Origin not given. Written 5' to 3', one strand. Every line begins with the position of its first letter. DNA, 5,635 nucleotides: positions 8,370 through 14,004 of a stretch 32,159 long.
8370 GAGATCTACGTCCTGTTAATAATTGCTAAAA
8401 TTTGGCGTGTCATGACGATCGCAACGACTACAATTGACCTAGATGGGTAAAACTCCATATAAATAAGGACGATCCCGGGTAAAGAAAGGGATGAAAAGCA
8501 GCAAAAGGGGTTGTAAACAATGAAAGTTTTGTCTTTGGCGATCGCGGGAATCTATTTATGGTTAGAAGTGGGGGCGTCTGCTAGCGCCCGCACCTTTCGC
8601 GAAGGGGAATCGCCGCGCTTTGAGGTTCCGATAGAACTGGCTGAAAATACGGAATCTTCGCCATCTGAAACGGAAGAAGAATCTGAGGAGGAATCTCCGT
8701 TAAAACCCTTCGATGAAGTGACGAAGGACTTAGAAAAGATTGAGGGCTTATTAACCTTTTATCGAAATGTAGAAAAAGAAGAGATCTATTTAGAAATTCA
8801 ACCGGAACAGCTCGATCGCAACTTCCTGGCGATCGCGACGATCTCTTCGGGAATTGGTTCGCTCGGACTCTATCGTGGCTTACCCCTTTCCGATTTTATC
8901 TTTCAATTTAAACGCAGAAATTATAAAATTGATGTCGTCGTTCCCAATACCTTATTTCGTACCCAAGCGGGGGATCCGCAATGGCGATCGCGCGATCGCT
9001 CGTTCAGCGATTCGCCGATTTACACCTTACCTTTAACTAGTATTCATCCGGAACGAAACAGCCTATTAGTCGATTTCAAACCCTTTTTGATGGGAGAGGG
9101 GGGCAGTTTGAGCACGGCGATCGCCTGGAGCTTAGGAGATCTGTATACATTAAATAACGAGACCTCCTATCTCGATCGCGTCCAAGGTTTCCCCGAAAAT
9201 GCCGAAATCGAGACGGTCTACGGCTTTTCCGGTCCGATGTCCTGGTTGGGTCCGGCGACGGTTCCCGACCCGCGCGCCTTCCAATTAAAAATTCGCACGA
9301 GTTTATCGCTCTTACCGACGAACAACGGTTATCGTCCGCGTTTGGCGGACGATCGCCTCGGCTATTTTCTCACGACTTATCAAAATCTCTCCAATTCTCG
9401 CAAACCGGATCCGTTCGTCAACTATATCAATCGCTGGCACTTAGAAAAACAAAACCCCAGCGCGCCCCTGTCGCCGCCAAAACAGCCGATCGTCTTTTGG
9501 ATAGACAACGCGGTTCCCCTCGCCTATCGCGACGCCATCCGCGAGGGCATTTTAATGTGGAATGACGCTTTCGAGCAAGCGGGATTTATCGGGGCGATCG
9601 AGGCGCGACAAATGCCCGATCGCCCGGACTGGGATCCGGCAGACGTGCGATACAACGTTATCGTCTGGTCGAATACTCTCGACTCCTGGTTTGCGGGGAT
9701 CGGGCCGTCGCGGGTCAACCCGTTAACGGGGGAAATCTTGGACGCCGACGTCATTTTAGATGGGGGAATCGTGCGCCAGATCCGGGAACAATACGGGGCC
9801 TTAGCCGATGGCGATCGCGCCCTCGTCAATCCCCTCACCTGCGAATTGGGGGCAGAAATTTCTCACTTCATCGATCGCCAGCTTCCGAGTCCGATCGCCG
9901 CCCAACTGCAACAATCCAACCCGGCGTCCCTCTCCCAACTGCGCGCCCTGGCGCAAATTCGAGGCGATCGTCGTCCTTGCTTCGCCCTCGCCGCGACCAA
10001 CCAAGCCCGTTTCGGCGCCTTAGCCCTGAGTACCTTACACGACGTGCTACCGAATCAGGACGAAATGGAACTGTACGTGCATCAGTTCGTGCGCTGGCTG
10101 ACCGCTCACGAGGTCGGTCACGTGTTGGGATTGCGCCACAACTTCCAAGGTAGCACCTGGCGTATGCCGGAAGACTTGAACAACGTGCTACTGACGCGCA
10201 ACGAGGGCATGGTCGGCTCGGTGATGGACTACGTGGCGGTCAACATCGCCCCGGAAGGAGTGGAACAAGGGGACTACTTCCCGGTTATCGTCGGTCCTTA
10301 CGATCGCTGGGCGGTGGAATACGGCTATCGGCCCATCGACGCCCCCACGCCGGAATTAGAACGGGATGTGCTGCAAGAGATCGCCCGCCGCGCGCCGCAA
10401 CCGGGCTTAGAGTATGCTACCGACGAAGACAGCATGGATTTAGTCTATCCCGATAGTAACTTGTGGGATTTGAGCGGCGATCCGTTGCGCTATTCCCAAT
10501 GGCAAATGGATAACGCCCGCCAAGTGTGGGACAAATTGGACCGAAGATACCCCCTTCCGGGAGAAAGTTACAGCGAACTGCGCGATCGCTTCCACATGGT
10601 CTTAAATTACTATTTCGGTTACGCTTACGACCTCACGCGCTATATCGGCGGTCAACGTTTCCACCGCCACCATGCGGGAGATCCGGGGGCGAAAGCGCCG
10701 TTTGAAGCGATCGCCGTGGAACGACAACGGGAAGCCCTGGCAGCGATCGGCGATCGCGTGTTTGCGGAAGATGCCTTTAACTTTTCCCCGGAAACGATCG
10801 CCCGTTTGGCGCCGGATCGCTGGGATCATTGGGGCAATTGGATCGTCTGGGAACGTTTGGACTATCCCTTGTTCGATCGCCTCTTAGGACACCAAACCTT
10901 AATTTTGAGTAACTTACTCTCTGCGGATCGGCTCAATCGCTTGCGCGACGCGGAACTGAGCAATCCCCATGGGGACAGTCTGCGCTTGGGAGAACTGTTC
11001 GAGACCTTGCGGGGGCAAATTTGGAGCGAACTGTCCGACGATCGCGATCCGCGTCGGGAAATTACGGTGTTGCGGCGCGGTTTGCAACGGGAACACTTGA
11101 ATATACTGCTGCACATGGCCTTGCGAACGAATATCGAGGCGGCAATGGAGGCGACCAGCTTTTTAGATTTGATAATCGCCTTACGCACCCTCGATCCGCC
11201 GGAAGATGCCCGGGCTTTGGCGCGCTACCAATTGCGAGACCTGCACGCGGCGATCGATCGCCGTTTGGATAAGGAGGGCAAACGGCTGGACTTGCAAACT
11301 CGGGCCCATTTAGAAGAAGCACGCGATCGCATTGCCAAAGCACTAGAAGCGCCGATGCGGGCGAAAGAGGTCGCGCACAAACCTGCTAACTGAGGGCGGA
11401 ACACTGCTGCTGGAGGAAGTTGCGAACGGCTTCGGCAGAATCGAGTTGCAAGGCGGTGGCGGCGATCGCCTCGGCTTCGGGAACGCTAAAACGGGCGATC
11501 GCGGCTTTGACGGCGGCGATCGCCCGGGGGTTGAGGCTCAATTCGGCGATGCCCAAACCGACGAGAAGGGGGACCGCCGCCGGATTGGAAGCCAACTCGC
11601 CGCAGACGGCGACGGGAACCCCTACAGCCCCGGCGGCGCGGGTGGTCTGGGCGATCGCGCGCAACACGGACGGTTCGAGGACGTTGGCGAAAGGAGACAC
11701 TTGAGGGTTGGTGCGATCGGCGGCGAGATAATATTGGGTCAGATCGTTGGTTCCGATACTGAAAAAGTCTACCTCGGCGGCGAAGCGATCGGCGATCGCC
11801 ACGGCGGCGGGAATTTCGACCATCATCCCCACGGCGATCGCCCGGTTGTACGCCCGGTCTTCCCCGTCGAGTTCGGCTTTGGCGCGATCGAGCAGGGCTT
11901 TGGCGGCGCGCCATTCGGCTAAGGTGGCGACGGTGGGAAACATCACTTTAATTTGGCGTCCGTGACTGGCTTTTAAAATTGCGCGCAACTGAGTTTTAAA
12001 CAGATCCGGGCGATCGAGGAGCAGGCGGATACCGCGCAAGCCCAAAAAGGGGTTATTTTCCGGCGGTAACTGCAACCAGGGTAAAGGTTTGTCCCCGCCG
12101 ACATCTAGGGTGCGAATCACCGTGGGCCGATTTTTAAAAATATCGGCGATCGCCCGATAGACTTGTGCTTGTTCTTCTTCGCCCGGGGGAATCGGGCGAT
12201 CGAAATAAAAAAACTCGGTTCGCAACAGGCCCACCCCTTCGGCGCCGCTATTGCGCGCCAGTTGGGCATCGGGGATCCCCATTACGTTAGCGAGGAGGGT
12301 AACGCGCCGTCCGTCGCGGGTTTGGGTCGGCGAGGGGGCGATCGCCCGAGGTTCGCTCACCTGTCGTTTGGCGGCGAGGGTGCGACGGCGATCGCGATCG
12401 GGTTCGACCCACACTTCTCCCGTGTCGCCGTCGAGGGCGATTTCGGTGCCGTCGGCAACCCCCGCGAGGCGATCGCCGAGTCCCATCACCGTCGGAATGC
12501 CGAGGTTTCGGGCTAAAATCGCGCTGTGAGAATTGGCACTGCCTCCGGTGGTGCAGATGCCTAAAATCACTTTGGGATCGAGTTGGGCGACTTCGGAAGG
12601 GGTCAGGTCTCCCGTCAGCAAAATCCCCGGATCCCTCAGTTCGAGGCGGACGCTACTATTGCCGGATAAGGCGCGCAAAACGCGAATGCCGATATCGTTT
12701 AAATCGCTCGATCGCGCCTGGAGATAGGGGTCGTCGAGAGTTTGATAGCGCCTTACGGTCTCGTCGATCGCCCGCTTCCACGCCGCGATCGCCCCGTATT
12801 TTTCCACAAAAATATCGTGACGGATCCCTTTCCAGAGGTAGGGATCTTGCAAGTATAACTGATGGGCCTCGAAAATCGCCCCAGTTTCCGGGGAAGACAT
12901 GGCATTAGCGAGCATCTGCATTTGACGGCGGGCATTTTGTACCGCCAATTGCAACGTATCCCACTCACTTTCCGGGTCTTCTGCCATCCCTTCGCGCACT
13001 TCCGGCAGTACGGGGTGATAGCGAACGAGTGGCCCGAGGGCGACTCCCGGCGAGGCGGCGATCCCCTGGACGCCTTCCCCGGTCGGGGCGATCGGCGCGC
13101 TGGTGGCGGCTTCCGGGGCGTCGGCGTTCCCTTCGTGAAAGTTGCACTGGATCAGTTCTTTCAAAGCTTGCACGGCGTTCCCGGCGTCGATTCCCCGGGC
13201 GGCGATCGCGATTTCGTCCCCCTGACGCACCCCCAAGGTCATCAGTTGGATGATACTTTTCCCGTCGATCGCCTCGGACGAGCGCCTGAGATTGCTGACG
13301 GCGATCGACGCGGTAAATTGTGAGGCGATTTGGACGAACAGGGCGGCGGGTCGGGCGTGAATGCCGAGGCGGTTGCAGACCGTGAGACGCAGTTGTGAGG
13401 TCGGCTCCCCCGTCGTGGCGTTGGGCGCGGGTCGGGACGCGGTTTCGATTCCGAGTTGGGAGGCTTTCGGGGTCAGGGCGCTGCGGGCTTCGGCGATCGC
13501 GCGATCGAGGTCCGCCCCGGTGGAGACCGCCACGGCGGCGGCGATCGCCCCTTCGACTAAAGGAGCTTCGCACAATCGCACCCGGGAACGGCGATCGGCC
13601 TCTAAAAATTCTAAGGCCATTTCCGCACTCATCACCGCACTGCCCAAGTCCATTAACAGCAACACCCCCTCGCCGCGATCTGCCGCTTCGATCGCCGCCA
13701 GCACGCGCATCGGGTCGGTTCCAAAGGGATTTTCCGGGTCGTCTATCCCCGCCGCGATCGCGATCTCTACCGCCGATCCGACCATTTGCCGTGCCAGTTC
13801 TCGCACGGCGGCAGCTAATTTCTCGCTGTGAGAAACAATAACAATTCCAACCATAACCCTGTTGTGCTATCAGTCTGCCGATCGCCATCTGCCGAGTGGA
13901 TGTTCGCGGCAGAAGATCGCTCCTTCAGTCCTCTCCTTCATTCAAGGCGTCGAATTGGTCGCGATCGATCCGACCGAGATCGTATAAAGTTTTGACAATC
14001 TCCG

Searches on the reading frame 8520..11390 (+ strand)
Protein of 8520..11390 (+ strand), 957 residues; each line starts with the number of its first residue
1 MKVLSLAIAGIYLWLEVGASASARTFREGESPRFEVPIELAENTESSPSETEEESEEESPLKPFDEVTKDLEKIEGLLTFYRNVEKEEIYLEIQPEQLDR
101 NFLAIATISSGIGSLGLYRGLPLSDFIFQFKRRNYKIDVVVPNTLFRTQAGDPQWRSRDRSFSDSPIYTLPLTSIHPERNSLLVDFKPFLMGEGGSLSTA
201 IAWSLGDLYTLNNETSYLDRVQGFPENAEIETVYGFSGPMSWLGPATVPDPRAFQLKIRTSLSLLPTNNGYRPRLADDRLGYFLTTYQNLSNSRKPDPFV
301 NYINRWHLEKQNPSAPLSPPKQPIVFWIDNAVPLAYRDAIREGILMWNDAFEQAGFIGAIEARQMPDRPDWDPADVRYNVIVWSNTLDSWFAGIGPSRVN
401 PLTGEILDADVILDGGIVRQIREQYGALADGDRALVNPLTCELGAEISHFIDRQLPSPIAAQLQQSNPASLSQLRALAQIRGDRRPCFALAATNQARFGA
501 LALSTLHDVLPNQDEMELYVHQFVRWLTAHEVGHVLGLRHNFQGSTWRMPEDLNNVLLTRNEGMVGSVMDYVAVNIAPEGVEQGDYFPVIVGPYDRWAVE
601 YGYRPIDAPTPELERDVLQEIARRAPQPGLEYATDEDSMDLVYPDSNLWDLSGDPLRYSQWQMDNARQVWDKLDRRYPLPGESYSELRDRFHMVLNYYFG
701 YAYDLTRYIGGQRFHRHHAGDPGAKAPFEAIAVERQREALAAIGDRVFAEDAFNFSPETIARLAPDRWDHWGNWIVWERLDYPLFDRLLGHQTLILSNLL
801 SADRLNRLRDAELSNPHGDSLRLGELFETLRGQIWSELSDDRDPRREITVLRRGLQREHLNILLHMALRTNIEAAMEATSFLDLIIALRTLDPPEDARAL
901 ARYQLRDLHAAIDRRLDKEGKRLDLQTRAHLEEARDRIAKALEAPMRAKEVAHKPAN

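Call 82: search_protein_families(library=pfam, proteins=[window:8520-11390:+], max_evalue=0.0001)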
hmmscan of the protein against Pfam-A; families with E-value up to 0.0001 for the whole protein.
window:8520-11390:+ (957 aa): 3 families
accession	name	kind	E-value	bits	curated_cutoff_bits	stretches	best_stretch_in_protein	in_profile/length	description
PF16313.11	DUF4953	-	6.2e-80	269.2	24.2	1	514-839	3-314/316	Met-zincin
PF17148.9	DUF5117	-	1.8e-25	90.3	27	1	124-310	5-188/189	Domain of unknown function (DUF5117)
PF17162.9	DUF5118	-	3e-06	27.3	27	1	62-111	2-50/50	Domain of unknown function (DUF5118)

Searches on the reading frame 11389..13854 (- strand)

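Call 82: search_protein_families(library=pfam, proteins=[window:11389-13854:-], max_evalue=0.0001)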
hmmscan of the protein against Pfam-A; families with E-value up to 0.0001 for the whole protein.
window:11389-13854:- (822 aa): 5 families
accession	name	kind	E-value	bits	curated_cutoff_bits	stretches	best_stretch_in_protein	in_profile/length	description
PF02896.24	PEP-utilizers_C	-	1.4e-103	346.6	22.8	1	508-789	10-291/293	PEP-utilising enzyme, PEP-binding domain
PF03610.21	EIIA-man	-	6.4e-28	97.6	21.4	1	3-119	1-115/116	PTS system fructose IIA component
PF05524.18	PEP-utilisers_N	-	4.7e-26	91.8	24.4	1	263-381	1-121/121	PEP-utilising enzyme, N-terminal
PF00381.24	PTS-HPr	-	1.7e-25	89.3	23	1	156-236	4-80/81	PTS HPr component phosphorylation site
PF00391.29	PEP-utilizers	-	2.6e-19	69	23.1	1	408-479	3-72/72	PEP-utilising enzyme, mobile domain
